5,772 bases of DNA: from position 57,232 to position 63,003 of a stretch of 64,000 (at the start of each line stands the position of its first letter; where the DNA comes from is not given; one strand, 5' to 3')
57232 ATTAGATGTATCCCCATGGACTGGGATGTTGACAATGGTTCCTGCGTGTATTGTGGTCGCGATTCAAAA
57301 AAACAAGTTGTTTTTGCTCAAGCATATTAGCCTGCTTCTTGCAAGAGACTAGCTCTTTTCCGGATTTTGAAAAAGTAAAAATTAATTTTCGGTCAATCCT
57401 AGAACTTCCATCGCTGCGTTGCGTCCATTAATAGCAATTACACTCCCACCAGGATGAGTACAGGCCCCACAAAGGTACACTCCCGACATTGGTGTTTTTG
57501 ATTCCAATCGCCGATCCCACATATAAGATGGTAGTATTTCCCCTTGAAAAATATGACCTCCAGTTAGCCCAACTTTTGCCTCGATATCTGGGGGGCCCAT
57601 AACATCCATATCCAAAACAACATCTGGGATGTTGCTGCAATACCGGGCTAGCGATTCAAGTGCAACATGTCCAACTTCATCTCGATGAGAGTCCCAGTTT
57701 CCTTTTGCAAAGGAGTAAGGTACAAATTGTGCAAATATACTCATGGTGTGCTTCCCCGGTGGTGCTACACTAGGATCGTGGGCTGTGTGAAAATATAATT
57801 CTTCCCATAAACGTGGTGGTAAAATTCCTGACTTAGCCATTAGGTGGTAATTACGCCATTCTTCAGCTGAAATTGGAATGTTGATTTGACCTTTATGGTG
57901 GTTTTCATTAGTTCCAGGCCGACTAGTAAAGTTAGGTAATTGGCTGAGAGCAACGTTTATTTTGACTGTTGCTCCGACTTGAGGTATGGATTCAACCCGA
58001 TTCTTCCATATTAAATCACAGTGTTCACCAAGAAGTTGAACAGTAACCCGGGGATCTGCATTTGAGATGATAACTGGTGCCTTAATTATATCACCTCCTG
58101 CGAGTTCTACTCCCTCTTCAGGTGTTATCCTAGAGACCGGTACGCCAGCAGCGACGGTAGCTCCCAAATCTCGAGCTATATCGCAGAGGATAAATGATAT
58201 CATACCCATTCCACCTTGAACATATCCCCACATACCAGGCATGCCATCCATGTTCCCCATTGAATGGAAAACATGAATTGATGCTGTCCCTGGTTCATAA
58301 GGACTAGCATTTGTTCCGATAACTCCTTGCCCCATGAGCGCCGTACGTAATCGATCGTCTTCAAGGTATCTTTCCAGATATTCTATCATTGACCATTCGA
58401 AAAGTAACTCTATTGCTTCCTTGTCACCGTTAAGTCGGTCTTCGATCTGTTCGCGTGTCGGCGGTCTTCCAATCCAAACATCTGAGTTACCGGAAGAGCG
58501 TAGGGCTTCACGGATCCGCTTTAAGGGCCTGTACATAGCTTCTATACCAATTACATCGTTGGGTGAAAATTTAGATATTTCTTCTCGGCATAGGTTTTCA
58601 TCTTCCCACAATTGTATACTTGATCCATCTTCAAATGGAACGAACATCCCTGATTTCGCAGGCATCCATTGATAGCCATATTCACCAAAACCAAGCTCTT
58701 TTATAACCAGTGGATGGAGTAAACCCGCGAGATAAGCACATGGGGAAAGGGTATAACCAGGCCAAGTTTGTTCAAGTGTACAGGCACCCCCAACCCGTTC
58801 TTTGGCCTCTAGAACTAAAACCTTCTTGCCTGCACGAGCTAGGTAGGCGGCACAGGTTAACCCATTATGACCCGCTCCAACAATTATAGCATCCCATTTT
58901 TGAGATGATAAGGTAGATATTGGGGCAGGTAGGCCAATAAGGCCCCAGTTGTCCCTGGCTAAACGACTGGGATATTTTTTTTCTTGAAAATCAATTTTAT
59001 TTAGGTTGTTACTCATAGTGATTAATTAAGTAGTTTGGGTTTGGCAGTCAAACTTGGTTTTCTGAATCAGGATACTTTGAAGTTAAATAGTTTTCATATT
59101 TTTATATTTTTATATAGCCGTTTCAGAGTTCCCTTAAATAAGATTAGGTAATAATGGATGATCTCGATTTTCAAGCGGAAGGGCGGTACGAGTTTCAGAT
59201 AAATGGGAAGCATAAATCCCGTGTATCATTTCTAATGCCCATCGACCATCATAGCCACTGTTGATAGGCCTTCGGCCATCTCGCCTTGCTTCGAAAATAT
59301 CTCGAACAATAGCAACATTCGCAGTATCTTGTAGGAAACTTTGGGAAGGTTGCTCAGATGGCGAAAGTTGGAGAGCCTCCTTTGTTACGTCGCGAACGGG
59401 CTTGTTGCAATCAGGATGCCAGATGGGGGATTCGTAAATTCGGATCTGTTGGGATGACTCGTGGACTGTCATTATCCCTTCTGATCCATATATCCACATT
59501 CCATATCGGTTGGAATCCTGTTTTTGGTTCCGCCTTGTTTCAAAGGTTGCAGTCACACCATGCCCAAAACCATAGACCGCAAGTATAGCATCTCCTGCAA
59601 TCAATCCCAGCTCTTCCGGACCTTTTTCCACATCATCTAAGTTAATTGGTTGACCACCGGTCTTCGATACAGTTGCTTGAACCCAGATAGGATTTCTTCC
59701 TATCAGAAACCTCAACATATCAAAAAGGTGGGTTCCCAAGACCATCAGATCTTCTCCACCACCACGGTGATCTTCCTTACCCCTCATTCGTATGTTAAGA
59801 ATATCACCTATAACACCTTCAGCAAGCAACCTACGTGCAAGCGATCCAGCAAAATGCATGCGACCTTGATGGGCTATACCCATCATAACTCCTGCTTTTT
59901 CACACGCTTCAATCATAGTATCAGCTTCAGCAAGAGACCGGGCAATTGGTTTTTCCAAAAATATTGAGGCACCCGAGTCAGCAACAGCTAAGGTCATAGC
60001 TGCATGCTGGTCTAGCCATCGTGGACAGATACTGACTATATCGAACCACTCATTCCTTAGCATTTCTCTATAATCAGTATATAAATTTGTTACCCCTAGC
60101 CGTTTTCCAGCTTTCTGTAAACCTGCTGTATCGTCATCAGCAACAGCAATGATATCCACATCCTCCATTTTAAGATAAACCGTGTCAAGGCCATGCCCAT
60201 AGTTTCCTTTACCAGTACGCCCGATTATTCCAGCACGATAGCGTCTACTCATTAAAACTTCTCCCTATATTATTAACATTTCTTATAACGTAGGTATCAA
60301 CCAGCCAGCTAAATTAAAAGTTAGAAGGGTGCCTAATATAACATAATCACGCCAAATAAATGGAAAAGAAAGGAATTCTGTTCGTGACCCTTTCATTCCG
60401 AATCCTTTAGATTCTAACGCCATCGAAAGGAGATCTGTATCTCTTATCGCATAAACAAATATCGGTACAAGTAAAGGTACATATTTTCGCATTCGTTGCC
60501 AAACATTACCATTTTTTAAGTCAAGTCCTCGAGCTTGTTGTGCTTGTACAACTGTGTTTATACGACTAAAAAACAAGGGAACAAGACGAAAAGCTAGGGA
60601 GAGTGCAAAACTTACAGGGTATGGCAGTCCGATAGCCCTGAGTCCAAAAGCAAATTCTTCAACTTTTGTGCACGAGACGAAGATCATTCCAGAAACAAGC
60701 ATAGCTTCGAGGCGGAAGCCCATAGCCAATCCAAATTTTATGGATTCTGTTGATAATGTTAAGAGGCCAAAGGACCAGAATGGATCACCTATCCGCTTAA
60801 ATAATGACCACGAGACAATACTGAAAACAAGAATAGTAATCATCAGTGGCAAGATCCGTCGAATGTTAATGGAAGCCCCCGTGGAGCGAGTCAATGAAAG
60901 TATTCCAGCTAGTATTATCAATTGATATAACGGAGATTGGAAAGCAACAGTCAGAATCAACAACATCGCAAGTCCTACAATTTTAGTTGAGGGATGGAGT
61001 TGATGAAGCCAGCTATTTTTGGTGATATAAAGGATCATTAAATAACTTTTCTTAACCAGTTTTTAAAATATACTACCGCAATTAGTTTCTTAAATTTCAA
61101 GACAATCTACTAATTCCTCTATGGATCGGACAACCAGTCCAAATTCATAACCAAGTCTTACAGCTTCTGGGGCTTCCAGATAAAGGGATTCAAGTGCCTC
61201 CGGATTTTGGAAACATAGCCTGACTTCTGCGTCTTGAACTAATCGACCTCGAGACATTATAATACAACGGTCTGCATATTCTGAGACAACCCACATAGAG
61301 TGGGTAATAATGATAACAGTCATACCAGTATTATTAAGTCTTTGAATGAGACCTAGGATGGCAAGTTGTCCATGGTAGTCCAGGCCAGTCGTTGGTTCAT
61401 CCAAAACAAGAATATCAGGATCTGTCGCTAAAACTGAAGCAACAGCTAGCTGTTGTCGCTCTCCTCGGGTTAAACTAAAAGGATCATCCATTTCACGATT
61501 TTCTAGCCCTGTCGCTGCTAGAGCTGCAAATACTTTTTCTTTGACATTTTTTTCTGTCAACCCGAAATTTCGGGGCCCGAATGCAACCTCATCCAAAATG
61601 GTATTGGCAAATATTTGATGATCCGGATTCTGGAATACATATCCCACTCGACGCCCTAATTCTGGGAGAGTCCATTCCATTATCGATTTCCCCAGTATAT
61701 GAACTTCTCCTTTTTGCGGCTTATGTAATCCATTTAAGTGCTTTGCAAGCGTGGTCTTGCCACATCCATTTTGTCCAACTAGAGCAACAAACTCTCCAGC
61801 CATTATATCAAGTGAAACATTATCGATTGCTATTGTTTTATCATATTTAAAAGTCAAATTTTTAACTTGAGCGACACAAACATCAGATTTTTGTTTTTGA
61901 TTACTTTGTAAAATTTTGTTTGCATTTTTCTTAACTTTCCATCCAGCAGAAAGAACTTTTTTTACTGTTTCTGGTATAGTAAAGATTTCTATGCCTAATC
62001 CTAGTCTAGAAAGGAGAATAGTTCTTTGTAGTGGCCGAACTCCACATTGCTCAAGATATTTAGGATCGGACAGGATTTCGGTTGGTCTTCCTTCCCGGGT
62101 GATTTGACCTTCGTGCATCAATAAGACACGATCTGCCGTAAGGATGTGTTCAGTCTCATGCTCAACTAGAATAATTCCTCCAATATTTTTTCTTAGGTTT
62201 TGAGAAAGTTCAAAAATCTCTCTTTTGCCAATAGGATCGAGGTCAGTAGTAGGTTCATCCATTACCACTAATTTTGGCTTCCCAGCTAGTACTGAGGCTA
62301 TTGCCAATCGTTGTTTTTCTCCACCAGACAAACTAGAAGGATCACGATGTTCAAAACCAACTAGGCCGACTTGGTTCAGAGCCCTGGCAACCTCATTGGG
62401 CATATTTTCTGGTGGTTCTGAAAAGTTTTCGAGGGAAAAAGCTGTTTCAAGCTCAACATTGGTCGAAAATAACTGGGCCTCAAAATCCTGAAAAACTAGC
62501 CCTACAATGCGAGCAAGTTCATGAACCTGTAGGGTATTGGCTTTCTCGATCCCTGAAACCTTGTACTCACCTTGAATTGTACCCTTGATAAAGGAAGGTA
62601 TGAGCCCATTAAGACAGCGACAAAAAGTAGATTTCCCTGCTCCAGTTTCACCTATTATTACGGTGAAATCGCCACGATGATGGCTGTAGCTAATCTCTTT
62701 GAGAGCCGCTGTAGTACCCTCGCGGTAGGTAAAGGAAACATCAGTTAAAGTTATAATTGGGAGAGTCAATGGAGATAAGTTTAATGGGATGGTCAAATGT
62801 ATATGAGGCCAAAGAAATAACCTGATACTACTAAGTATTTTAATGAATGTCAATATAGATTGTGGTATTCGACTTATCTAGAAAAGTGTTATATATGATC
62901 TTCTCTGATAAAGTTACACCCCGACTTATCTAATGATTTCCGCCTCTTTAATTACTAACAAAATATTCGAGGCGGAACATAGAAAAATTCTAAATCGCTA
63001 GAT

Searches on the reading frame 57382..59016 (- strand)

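Call 44: search_protein_families(library=pfam, proteins=[window:57382-59016:-], max_evalue=0.00001)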
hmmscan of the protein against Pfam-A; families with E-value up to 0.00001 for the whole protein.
window:57382-59016:- (544 aa): 7 families
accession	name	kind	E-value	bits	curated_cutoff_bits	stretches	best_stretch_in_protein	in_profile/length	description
PF13450.12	NAD_binding_8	-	3.9e-12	46.7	21.9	1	45-90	1-45/68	NAD(P)-binding Rossmann-like domain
PF01593.30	Amino_oxidase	-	7.7e-12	45.7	19.8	1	52-77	3-28/443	Flavin containing amine oxidoreductase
PF01266.30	DAO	-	2.3e-09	37.7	27.9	1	42-79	1-38/353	FAD dependent oxidoreductase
PF07992.20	Pyr_redox_2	-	1.2e-06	28.6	26.1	1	42-88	2-49/291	Pyridine nucleotide-disulphide oxidoreductase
PF01946.23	Thi4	-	1.2e-06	28.4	26.2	1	40-79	17-57/235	Thi4 family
PF00890.30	FAD_binding_2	-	1.3e-06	28.3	20.4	1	42-79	1-38/414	FAD binding domain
PF12831.13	FAD_oxidored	-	6.4e-06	26.1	27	1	42-82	1-41/416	FAD dependent oxidoreductase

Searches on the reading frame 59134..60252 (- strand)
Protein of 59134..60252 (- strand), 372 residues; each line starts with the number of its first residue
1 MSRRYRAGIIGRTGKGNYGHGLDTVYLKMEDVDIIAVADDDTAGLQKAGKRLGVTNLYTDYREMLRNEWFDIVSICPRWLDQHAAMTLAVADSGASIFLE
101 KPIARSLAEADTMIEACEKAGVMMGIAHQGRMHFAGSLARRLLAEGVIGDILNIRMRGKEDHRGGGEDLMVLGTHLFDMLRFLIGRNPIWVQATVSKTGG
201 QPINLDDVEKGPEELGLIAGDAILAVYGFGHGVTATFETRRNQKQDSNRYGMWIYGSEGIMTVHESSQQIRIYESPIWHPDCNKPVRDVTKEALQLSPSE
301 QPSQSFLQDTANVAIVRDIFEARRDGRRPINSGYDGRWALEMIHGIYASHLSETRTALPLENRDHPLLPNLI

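Call 44: search_protein_families(library=pfam, proteins=[window:59134-60252:-], max_evalue=0.00001)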
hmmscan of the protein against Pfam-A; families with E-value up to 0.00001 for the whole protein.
window:59134-60252:- (372 aa): 3 families
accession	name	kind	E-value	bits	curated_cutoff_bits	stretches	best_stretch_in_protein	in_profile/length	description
PF01408.29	GFO_IDH_MocA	-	7.7e-17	62.5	24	1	6-127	2-119/120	Oxidoreductase family, NAD-binding Rossmann fold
PF02894.22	GFO_IDH_MocA_C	-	4.2e-12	46.8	22.9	1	141-352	2-212/218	Oxidoreductase family, C-terminal alpha/beta domain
PF22725.1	GFO_IDH_MocA_C3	-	4.7e-12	46.4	27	1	139-261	4-123/124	GFO/IDH/MocA C-terminal domain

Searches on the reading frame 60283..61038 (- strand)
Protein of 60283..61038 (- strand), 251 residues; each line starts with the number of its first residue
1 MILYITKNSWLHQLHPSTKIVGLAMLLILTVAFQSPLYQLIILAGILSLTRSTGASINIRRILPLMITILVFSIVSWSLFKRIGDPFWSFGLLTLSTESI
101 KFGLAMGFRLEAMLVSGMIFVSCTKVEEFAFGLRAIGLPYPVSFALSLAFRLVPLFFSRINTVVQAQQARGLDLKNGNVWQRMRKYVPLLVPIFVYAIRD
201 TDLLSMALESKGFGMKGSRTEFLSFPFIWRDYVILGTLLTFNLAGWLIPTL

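Call 44: search_protein_families(library=pfam, proteins=[window:60283-61038:-], max_evalue=0.00001)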
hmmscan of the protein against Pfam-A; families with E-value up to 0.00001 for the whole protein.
window:60283-61038:- (251 aa): 1 family
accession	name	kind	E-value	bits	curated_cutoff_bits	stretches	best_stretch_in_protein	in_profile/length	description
PF02361.21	CbiQ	-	1.1e-28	100.8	25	1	8-215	2-210/216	Cobalt transport protein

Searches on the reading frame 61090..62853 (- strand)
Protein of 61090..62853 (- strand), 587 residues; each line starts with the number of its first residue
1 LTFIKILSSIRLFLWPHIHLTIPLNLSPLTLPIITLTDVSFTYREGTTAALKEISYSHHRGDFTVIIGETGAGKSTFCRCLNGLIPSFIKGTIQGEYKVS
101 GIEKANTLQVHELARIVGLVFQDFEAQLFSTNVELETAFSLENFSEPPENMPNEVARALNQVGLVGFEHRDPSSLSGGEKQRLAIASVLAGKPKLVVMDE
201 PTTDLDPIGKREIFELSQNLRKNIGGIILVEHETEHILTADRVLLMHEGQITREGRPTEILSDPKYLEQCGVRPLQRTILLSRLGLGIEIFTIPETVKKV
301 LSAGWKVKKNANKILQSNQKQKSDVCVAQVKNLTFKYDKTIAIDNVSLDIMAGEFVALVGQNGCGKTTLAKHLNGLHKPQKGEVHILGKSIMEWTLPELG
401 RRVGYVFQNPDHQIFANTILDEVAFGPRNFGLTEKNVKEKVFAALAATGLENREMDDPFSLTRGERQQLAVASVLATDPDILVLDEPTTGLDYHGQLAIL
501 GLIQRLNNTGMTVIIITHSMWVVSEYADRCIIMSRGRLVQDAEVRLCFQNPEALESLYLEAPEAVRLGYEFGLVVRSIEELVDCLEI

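Call 44: search_protein_families(library=pfam, proteins=[window:61090-62853:-], max_evalue=0.00001)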
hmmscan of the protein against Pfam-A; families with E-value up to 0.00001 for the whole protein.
window:61090-62853:- (587 aa): 10 families
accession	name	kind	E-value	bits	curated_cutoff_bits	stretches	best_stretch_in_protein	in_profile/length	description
PF00005.33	ABC_tran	-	2.7e-59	200.1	25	2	344-489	2-137/137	ABC transporter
PF13304.12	AAA_21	-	9e-18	65.8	27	1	458-520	235-300/304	AAA domain, putative AbiEii toxin, Type IV TA system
PF02463.25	SMC_N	-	1.5e-12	47.9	40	0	61-246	24-211/220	RecF/RecN/SMC N terminal domain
PF13401.12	AAA_22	-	5.1e-09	37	27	0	60-86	4-30/130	AAA domain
PF13175.12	AAA_15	-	3.1e-07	30.8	32.1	0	345-380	23-50/374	AAA ATPase domain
PF03193.22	RsgA_GTPase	-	3.8e-07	30.5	30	0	321-383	75-136/174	RsgA GTPase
PF13191.12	AAA_16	-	3.9e-07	31.1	32.6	0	41-145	2-103/167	AAA ATPase domain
PF13481.12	AAA_25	-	1.2e-06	28.8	27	0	350-372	30-52/195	AAA domain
PF13476.12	AAA_23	-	3.7e-06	28.2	27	0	63-82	21-40/201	AAA domain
PF13555.12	AAA_29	-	6.9e-06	26.2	27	0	59-77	21-38/61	P-loop containing region of AAA domain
